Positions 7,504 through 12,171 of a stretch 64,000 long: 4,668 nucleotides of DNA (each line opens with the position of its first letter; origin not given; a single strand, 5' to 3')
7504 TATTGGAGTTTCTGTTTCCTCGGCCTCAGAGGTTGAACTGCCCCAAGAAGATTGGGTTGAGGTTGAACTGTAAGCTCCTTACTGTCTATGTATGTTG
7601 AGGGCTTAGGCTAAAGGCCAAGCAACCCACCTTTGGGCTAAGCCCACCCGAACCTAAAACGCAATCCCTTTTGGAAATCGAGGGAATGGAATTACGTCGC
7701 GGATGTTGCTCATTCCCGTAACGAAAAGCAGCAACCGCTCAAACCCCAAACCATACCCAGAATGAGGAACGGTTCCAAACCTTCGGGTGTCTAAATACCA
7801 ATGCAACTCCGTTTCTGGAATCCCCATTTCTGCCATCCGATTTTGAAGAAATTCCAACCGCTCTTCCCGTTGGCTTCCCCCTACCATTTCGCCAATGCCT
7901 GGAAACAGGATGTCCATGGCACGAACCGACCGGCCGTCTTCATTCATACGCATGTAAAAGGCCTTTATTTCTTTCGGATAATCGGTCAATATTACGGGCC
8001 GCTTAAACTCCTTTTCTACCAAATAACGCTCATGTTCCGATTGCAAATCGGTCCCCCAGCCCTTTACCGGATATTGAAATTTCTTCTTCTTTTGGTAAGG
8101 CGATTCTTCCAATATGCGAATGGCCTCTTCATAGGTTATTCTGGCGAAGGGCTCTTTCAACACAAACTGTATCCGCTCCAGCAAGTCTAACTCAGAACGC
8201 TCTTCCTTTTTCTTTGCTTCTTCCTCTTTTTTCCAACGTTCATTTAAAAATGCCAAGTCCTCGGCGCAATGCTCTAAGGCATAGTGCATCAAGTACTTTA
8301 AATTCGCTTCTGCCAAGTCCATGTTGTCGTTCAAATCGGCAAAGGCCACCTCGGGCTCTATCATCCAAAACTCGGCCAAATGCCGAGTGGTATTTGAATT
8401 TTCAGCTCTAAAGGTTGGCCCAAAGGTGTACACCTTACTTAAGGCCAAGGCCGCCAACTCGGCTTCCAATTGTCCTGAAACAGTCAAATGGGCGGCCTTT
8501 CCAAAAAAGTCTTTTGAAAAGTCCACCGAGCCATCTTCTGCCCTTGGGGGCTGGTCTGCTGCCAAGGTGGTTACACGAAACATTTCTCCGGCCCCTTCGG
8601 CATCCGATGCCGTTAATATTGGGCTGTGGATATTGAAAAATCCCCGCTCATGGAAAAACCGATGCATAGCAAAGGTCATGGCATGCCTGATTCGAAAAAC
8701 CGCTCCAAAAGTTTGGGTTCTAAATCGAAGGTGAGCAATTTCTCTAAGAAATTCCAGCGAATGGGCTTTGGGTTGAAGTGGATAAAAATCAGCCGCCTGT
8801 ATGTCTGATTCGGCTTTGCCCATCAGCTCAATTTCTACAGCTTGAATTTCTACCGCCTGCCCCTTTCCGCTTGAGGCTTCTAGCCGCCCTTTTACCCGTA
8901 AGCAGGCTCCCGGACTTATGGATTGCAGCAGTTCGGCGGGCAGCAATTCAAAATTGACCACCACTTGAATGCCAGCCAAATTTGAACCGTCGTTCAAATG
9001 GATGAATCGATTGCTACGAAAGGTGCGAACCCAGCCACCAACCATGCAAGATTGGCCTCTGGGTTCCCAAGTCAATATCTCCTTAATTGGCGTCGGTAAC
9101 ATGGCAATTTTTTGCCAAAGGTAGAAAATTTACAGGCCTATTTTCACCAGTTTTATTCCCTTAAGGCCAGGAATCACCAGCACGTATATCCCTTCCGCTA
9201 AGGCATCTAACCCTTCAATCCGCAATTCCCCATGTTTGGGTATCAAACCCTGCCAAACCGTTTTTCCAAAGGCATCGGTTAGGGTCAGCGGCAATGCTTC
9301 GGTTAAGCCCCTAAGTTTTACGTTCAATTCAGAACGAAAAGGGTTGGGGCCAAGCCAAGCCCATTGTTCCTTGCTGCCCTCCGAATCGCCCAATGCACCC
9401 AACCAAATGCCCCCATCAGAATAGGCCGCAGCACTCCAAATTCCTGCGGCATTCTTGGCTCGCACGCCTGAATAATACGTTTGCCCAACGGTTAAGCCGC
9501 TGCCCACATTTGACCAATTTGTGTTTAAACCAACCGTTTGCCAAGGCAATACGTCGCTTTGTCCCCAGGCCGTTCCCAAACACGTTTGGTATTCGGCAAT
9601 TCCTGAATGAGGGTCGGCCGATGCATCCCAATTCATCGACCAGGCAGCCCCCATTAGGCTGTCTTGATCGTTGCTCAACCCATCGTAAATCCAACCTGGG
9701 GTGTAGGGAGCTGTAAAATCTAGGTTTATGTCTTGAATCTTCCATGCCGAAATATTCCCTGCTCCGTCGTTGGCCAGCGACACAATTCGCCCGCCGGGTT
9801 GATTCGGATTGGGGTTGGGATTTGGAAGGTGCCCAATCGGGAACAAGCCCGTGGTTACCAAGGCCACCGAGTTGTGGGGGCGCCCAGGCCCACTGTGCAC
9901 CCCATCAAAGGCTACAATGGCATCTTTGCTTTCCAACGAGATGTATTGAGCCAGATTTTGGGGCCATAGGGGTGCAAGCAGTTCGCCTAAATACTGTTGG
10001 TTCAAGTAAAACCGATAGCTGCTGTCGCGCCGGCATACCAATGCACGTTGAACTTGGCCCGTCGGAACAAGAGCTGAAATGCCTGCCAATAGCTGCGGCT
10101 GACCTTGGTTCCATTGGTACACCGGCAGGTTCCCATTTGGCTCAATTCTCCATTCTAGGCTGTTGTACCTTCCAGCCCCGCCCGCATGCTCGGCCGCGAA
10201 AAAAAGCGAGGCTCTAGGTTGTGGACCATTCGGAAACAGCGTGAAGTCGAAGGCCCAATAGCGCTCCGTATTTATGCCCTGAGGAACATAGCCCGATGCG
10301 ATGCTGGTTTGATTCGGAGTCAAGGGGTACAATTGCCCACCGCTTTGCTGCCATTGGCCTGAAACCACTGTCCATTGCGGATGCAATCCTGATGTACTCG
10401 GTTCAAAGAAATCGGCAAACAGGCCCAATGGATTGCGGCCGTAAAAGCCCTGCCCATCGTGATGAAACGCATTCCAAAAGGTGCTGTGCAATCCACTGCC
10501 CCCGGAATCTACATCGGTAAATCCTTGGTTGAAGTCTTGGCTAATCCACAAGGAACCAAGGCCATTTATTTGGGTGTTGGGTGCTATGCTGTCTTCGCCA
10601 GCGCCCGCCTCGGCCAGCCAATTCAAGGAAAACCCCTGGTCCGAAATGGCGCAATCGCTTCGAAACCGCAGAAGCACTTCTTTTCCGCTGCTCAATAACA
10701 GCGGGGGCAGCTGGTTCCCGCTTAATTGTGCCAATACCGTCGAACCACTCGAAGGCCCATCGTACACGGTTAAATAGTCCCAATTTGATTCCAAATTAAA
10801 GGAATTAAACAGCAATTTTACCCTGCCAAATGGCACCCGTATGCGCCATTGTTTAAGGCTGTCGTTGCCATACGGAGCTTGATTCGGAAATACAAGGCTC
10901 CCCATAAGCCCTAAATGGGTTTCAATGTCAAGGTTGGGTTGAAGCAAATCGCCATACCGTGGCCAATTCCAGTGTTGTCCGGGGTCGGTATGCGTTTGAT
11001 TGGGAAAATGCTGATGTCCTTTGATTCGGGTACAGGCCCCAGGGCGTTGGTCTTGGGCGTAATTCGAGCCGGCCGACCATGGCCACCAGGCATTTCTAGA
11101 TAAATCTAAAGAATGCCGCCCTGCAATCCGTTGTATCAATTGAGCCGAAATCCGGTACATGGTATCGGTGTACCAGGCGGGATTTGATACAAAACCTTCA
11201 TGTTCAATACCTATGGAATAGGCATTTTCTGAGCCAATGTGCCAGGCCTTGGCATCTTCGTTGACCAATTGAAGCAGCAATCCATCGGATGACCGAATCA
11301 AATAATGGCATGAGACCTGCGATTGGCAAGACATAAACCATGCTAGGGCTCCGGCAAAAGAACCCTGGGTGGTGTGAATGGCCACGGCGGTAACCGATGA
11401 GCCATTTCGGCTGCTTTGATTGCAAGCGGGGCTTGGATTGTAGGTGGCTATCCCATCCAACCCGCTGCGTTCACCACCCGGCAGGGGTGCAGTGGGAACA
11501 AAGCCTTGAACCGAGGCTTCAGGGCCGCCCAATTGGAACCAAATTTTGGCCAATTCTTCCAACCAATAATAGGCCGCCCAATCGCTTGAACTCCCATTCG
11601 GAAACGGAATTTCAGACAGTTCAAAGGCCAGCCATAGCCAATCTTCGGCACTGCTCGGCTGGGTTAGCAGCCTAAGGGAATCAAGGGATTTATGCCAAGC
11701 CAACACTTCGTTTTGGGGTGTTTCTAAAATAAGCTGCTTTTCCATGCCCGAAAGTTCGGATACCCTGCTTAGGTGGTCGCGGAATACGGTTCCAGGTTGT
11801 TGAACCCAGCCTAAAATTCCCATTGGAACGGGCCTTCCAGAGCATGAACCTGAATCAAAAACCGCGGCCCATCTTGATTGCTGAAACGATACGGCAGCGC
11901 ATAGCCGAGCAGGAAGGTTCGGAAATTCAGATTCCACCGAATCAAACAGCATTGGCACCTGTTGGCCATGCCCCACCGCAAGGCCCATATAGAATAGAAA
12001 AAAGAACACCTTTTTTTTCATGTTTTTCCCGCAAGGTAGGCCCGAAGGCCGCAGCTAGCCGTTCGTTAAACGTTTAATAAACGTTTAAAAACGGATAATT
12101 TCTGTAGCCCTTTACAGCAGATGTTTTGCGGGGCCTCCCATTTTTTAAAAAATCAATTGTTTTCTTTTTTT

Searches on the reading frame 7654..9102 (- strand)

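Call 17: search_protein_families(library=pfam, proteins=[window:7654-9102:-])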
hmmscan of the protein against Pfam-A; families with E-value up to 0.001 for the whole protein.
window:7654-9102:- (482 aa): 2 families
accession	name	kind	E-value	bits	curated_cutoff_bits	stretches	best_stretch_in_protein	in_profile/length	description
PF00152.25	tRNA-synt_2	-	1e-66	225.5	25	1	121-475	7-306/308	tRNA synthetases class II (D, K and N)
PF01336.31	tRNA_anti-codon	-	2.4e-07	31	27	1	21-93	3-74/75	OB-fold nucleic acid binding domain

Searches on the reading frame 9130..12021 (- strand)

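Call 83: search_protein_families(library=pfam, proteins=[window:9130-12021:-])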
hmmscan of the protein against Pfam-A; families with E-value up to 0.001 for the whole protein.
window:9130-12021:- (963 aa): 2 families
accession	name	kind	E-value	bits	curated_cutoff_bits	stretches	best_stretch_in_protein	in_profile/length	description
PF01510.30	Amidase_2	-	1.6e-23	83.9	26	1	207-349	2-131/131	N-acetylmuramoyl-L-alanine amidase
PF00431.26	CUB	-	5.5e-13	49.6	21.4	1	368-467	7-109/110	CUB domain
